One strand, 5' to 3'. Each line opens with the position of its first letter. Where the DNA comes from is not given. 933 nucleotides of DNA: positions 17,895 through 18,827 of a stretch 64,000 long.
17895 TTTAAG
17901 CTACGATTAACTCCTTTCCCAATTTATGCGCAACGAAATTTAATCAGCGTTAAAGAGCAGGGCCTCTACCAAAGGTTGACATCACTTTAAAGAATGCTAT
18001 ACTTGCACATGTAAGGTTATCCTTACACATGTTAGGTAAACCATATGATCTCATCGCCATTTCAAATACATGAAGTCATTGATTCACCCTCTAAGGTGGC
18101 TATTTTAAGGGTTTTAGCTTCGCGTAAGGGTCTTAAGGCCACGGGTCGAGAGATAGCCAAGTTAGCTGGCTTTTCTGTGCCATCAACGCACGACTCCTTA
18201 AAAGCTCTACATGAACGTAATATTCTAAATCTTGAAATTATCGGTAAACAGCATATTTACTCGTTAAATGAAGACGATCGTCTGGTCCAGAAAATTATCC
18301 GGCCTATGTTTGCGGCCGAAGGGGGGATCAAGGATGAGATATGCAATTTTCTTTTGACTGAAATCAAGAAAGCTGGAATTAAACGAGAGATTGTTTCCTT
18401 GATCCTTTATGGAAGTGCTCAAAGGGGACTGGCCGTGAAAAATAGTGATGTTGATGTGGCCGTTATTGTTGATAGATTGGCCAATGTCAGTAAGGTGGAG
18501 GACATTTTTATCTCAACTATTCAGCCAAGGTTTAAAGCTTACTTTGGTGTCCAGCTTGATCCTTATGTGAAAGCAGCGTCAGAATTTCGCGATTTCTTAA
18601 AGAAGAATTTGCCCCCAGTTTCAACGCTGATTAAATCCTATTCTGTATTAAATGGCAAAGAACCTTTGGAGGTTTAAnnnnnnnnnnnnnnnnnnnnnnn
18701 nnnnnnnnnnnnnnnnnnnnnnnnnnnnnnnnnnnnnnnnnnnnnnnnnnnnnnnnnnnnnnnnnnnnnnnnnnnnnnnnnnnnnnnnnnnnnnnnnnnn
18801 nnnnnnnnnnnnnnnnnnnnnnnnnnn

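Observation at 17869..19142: wHTH-MNT/HEPN module bracketed by 42-bp perfect direct repeats that duplicate the 3' end of the GGDEF gene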

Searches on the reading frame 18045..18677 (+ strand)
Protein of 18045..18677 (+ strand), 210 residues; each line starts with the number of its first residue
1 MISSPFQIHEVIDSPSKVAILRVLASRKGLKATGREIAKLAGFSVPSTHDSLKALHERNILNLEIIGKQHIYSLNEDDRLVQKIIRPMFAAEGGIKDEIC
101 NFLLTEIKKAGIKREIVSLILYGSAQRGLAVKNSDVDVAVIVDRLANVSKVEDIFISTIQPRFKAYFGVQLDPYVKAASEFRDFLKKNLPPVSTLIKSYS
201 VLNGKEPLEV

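Call 4: search_protein_families(library=pfam, proteins=[window:18045-18677:+], max_evalue=0.01)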
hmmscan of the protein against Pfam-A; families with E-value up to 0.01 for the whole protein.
window:18045-18677:+ (210 aa): 4 families
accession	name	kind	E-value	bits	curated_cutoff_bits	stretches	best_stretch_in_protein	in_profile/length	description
PF01909.29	NTP_transf_2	-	2.2e-07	31.6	21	1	114-153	11-54/93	Nucleotidyltransferase domain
PF18765.7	Polbeta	-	1.7e-06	28.6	26.9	1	107-153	3-50/93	Polymerase beta, Nucleotidyltransferase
PF12802.13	MarR_2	-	0.0063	17.1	27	0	15-61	5-50/61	MarR family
PF05732.17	RepL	-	0.0085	16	20.3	0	23-65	67-109/164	Firmicute plasmid replication protein (RepL)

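Call 11: find_encoding_contigs(protein=window:18045-18674:+, flank=6000, max_places=10)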
Protein window:18045-18674:+ (210 aa): 2 contigs read that carry it; 1 place shown.
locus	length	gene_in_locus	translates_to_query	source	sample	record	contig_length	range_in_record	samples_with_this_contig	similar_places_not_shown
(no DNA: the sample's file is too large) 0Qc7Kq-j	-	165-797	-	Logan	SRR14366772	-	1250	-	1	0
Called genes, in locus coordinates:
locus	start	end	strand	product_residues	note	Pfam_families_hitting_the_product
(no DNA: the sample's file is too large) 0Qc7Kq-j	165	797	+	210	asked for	PF01909:NTP_transf_2 (weak), PF18765:Polbeta (weak)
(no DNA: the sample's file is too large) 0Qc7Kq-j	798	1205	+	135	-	-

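Call 23: find_homologous_proteins(query=window:18045-18674:+, max_evalue=0.00001)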
Query window:18045-18674:+ (210 aa): 395 proteins with E <= 0.00001 among 768 candidates; the best 120 are listed.
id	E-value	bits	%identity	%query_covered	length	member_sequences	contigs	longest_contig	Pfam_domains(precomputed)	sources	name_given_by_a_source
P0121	2.1e-128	444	100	100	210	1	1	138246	PF18765.8,PF01909.30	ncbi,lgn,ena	-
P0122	2.9e-103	362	79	100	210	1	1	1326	PF18765.8,PF01909.30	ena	-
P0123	2.3e-102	359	79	100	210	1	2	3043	PF18765.8,PF01909.30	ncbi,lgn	-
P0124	3.9e-96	338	75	100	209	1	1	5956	PF18765.8,PF01909.30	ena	-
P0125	9.5e-96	337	75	100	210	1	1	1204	PF18765.8,PF01909.30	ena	-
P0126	1.4e-95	337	75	100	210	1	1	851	PF18765.8,PF01909.30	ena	-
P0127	1.5e-94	333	76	100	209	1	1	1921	PF18765.8,PF01909.30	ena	-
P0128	1.7e-94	333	74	100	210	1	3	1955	PF18765.8,PF01909.30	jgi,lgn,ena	-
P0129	8.8e-94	331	73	100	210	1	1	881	PF18765.8,PF01909.30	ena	-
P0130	1.0e-93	331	73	100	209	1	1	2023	PF18765.8,PF01909.30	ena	-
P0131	2.7e-93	329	75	100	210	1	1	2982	PF18765.8,PF01909.30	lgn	-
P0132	5.9e-93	328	72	100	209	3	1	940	PF18765.8,PF01909.30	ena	-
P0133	6.1e-92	325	72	100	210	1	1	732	PF18765.8,PF01909.30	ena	-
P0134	6.4e-92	325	70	100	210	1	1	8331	PF18765.8,PF01909.30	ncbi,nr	ncbi:MAG: nucleotidyltransferase domain-containing protein [Candidatus Omnitrophica bacterium]|nr:nu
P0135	7.0e-92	325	70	100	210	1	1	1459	PF18765.8,PF01909.30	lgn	-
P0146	5.7e-90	318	71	100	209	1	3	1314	PF18765.8,PF01909.30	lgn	-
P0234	3.2e-84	300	70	98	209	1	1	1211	PF18765.8,PF01909.30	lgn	-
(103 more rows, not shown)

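Call 25: find_related_loci(query=A1, collection=genome_contigs, flank=6000)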
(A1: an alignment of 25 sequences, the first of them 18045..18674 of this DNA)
Query A1 (210 aa) in genome_contigs; peptide patterns used: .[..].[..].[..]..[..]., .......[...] (x = any residue, [..] = any of these).
65 stretches matched a pattern; 40 encode a relative of the query (tblastn E <= 1e-3); 40 distinct loci.
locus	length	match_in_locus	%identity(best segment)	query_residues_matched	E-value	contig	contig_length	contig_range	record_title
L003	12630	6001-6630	72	1-210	6e-101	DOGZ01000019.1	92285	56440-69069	MAG TPA_asm: Candidatus Omnitrophota bacterium isolate UBA10174 contig_10196, whole genome shotgun sequence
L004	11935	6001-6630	70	1-210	5e-100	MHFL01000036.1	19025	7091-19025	MAG: Omnitrophica bacterium RIFCSPLOWO2_01_FULL_45_10 rifcsplowo2_01_scaffold_41167, whole genome shotgun sequence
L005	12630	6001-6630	69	1-210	7e-96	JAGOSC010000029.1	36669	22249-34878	MAG: Candidatus Omnitrophota bacterium isolate Gw_Eff_bin_307 Gw_Eff_2007_length_36669_cov_5.830360, whole genome shotgu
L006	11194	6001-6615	71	6-210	2e-95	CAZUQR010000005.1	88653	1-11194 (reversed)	MAG TPA_asm: uncultured Planctomycetia bacterium isolate binchicken_co34_570 genome assembly, contig: NODE_248_length_88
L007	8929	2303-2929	69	2-210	2e-95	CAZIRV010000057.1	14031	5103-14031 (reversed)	MAG TPA_asm: uncultured Planctomycetales bacterium isolate SRP128015_co1_466 genome assembly, contig: NODE_6544_length_1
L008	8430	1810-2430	69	4-210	4e-94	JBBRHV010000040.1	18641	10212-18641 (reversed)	MAG: Candidatus Omnitrophota bacterium isolate Co_metawrap_2736 Cmw_2736_k141_16438261_length_18641_cov_10.9978, whole g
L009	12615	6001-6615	69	6-210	8e-94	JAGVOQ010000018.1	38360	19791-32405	MAG: Candidatus Omnitrophota bacterium isolate DeMMO3_19 c_000000078949, whole genome shotgun sequence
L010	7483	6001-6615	69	6-210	6e-94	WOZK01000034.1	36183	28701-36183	MAG: Candidatus Omnitrophota bacterium isolate WOFB22 NODE_435_length_36183_cov_58.669758, whole genome shotgun sequence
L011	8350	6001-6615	69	6-210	2e-93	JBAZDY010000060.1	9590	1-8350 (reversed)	MAG: Candidatus Omnitrophota bacterium isolate SO_2017_LW3_111 NODE_22675_length_9590_cov_4.425341_LW162_2017, whole gen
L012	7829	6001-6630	70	1-210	7e-93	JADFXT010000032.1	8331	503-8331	MAG: Candidatus Omnitrophota bacterium isolate nDJH15bin6 nDJH15_bin6_NODE_32_length_8331_cov_6.030717, whole genome sho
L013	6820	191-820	70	1-210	4e-92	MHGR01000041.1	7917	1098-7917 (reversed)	MAG: Omnitrophica WOR_2 bacterium RIFCSPHIGHO2_02_FULL_52_10 rifcsphigho2_02_scaffold_21513, whole genome shotgun sequen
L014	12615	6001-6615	68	6-210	7e-92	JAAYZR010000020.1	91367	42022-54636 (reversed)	MAG: Candidatus Undivivens industriae isolate AS06rmzACSIP_339 544181_AS06, whole genome shotgun sequence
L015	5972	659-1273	68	6-210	1e-91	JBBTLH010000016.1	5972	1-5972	MAG: Candidatus Omnitrophota bacterium isolate H51-bin162_1 H51_bin162_1_000000000016, whole genome shotgun sequence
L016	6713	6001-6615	66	6-210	1e-91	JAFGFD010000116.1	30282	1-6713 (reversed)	MAG: Candidatus Omnitrophota bacterium isolate Zod_Metabat.1290 k87_9941490, whole genome shotgun sequence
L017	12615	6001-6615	67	6-210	5e-90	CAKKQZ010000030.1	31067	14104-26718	Omnitrophica bacterium GWA2_41_15 isolate Hainich-H51-bin231-1 genome assembly, contig: H51-bin231_1_Hain_H51_02um_R1_47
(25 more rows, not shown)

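Call 37: find_related_loci(query=A1, collection=metagenome_contigs, flank=4000)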
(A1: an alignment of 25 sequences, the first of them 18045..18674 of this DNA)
Query A1 (210 aa) in metagenome_contigs; peptide patterns used: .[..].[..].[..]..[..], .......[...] (x = any residue, [..] = any of these).
269 stretches matched a pattern; 83 encode a relative of the query (tblastn E <= 1e-3); the best 80 are kept; 80 distinct loci.
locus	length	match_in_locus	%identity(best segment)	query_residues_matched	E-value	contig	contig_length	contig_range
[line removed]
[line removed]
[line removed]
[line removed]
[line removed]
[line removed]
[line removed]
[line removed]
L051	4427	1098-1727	69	1-210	1e-96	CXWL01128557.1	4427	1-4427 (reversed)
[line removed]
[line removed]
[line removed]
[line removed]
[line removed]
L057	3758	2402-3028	69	2-210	3e-96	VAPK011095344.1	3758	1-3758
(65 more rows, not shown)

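Call 43: search_protein_families(library=ncbifam, proteins=[window:18045-18677:+], max_evalue=0.01)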
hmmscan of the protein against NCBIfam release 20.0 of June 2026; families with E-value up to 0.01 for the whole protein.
window:18045-18677:+ (210 aa): 4 families
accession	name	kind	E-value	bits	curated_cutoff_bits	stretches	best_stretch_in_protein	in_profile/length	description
NF047752.1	MntA_antitoxin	equivalog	7e-06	25.9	60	1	115-147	6-38/106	type VII toxin-antitoxin system MntA family adenylyltransferase antitoxin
NF012212.1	ANT_9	subfamily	0.00023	20.5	340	1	107-147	12-52/249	aminoglycoside nucleotidyltransferase ANT(9)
NF033788.1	HTH_metalloreg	subfamily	0.00031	20.5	55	1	9-77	5-71/77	metalloregulator ArsR/SmtB family transcription factor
NF051895.1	anti_phage_HalB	equivalog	0.0027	17.3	190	1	118-147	1-30/211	anti-phage Hailong system nucleotidyltransferase HalB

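Call 44: search_protein_families(library=padloc, proteins=[window:18045-18677:+], max_evalue=0.01)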
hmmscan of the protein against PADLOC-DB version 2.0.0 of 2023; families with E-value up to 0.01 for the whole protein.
window:18045-18677:+ (210 aa): 9 families
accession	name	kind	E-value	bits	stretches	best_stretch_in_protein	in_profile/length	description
PDLC04368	PDC-M05A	-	1.2e-11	42.8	1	10-188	8-173/201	-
PDLC04903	PDC-S09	-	9.5e-08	30.3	1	113-150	23-60/108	-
PDLC04369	PDC-M05A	-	8.9e-06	23.5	1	8-148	6-135/201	-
PDLC04907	PDC-S09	-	2.3e-05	22.5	1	113-145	24-56/114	-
PDLC04906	PDC-S09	-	3.4e-05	22.1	1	96-144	4-52/98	-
PDLC04372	PDC-M05A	-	4.6e-05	21.7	1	52-186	19-140/167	-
PDLC01438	Csa3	-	7.9e-05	20.8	1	3-103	136-209/305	"CAS-I,CAS-II,CAS-III,CAS-IV,CAS-V,CAS-VI; associated_signaling"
PDLC04902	PDC-S09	-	0.00043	18.5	1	105-144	10-49/97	-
PDLC04904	PDC-S09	-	0.0015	16.7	1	105-144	14-53/104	-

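Call 52: find_encoding_contigs(protein=P0123, flank=3000, max_places=4)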
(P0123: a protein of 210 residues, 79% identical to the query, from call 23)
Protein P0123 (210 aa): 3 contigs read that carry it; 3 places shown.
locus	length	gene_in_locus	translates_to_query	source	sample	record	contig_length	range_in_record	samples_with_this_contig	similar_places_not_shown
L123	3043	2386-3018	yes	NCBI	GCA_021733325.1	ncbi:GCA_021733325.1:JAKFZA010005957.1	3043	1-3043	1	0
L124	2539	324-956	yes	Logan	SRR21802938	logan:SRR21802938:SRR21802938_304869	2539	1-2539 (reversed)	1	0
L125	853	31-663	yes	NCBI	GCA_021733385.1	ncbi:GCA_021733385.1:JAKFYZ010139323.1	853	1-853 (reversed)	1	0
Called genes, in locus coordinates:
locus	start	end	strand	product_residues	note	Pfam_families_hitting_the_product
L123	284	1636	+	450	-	PF05090:HTTM, PF22777:VKGC_lumenal_dom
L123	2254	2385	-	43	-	-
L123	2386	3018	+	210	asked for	PF01909:NTP_transf_2, PF18765:Polbeta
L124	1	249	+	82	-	?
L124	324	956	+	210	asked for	PF01909:NTP_transf_2, PF18765:Polbeta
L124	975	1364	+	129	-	-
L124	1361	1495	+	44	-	-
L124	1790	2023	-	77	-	PF13192:Thioredoxin_3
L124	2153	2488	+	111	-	PF01638:HxlR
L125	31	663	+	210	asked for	PF01909:NTP_transf_2, PF18765:Polbeta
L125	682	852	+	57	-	?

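Call 53: find_encoding_contigs(protein=P0122, flank=3000, max_places=4)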
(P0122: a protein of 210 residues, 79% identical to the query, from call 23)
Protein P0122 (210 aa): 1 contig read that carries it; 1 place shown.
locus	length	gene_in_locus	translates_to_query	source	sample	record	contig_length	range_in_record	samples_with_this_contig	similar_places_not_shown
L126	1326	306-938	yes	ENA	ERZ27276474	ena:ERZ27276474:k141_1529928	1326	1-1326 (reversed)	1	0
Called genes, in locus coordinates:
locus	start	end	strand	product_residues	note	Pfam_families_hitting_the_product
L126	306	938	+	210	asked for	PF01909:NTP_transf_2, PF18765:Polbeta (weak)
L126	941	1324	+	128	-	?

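Call 70: search_solved_structures(query=A1, max_evalue=0.01)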
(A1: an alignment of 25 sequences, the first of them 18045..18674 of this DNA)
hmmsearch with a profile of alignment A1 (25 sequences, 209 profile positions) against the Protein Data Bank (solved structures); distinct sequences matched with E-value up to 0.01: 2.
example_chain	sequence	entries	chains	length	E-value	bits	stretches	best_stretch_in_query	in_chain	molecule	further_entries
9xbd_E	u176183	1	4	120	0.00029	23.8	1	102-146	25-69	Nucleotidyltransferase domain-containing protein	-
3nku_A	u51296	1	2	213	0.0097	18.8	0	88-155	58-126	DrrA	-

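Call 95: find_encoding_contigs(protein=P0146, flank=3000, max_places=5)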
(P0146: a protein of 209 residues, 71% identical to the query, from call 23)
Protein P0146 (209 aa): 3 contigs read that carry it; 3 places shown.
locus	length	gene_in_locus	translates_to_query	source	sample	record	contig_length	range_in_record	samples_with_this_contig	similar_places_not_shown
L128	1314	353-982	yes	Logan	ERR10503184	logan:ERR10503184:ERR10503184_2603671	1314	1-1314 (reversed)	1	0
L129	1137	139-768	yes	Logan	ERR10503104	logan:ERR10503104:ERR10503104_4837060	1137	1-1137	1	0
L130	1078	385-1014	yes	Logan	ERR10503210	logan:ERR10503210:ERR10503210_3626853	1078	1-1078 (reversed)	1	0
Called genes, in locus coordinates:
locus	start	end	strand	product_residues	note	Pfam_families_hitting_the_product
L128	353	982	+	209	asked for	PF01909:NTP_transf_2, PF18765:Polbeta (weak)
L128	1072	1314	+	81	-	?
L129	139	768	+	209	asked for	PF01909:NTP_transf_2, PF18765:Polbeta (weak)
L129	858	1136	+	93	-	?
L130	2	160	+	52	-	?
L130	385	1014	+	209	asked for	PF01909:NTP_transf_2, PF18765:Polbeta (weak)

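Call 96: find_encoding_contigs(protein=P0234, flank=3000, max_places=5)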
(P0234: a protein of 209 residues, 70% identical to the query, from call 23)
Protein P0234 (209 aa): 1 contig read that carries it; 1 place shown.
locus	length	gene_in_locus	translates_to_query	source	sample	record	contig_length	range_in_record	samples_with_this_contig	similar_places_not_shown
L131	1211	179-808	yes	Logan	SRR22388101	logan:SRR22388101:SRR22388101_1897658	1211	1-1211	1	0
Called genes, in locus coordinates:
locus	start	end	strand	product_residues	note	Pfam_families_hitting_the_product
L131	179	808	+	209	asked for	PF01909:NTP_transf_2, PF18765:Polbeta (weak)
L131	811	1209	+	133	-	?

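Call 97: predict_structure(alignment_id=A1)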
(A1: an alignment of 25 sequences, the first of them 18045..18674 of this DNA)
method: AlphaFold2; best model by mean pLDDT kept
length: 210 residues; sequences in the alignment: 25
mean_pLDDT: 79.8   pTM: 0.53
mean pLDDT of the five models: 79.8, 68.2, 66.2, 51.1, 41.3
residues with pLDDT >= 90: 54; 70-90: 113; 50-70: 38; < 50: 5
segments of 3 or more residues with pLDDT < 50: 1-5
pLDDT, mean of each block of 10 residues (from residue 1): 46 71 78 85 74 88 90 89 79 67 91 91 64 75 91 93 80 91 83 69 82
secondary structure, 60 per line:
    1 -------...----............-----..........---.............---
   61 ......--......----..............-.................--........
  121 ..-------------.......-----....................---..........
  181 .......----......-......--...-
elements in order: H15-26 H34-41 H45-57 E61-66 E69-74 H79-92 H94-110 E116-122 E136-142 H148-167 E171-177 H178-187 H192-197 E199-204

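Call 101: fold_search(model_id=the predicted structure, library=pdb)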
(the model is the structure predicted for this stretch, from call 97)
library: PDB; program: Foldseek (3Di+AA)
matches with E <= 10: 1725; with E <= 0.001: 5
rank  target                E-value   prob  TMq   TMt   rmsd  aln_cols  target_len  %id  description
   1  7bxo_A                3.2e-04  1.00  0.34  0.54   3.6       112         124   17  Crystal structure of the toxin-antitoxin with AMP-PNP (released 2020-09-30)
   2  3cuo_C                5.2e-04  1.00  0.35  0.73   2.0        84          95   17  Crystal structure of the predicted DNA-binding transcriptional regulator from E. coli (released 2008-06-17)
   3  3cuo_D                6.7e-04  1.00  0.34  0.71   2.1        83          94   17  Crystal structure of the predicted DNA-binding transcriptional regulator from E. coli (released 2008-06-17)
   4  1u2w_B                7.5e-04  1.00  0.34  0.63   2.8        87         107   22  Crystal Structure of the Staphylococcus aureus pI258 CadC (released 2005-07-12)
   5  7bxo_E                8.0e-04  1.00  0.34  0.54   3.6       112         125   17  Crystal structure of the toxin-antitoxin with AMP-PNP (released 2020-09-30)
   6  5yi1                  1.0e-03  1.00  0.32  0.47   7.1       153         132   16  Structure of Lactococcus lactis ZitR, C30AH42A mutant in apo form (released 2017-12-06)
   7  4esf                  1.1e-03  1.00  0.31  0.59   6.0        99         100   16  Crystal structure of PadR-like transcriptional regulator (BCE3449) from Bacillus cereus strain ATCC 10987 (released 2012-12-05)
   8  6uvu_A                1.1e-03  1.00  0.37  0.65   2.2        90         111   17  Crystal structure of the AntR antimony-specific transcriptional repressor (released 2020-11-04)
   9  5yi0_A                1.1e-03  1.00  0.33  0.46   3.1        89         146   22  Structure of Lactococcus lactis ZitR, C30AH42A mutant (released 2017-12-06)
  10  3eco_A                1.1e-03  1.00  0.36  0.52   4.6       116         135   16  Crystal structure of MepR, a transcription regulator of the Staphylococcus aureus multidrug efflux pump MepA (released 2009-02-10)
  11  3f72_B                1.3e-03  1.00  0.35  0.64   2.6        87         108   21  Crystal Structure of the Staphylococcus aureus pI258 CadC Metal Binding Site 2 Mutant (released 2009-04-07)
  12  4yif_C                1.3e-03  1.00  0.31  0.45   7.5       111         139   18  Crystal structure of Rv0880 (released 2015-06-10)
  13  3f72_A                1.5e-03  1.00  0.34  0.62   2.7        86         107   21  Crystal Structure of the Staphylococcus aureus pI258 CadC Metal Binding Site 2 Mutant (released 2009-04-07)
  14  5bpd_B                1.5e-03  0.95  0.29  0.24  27.8       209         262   16  Structure of TrmBL2, an archaeal chromatin protein, shows a novel mode of DNA binding. (released 2015-09-02)
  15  6uvu_B                1.6e-03  1.00  0.38  0.66   2.2        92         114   16  Crystal structure of the AntR antimony-specific transcriptional repressor (released 2020-11-04)
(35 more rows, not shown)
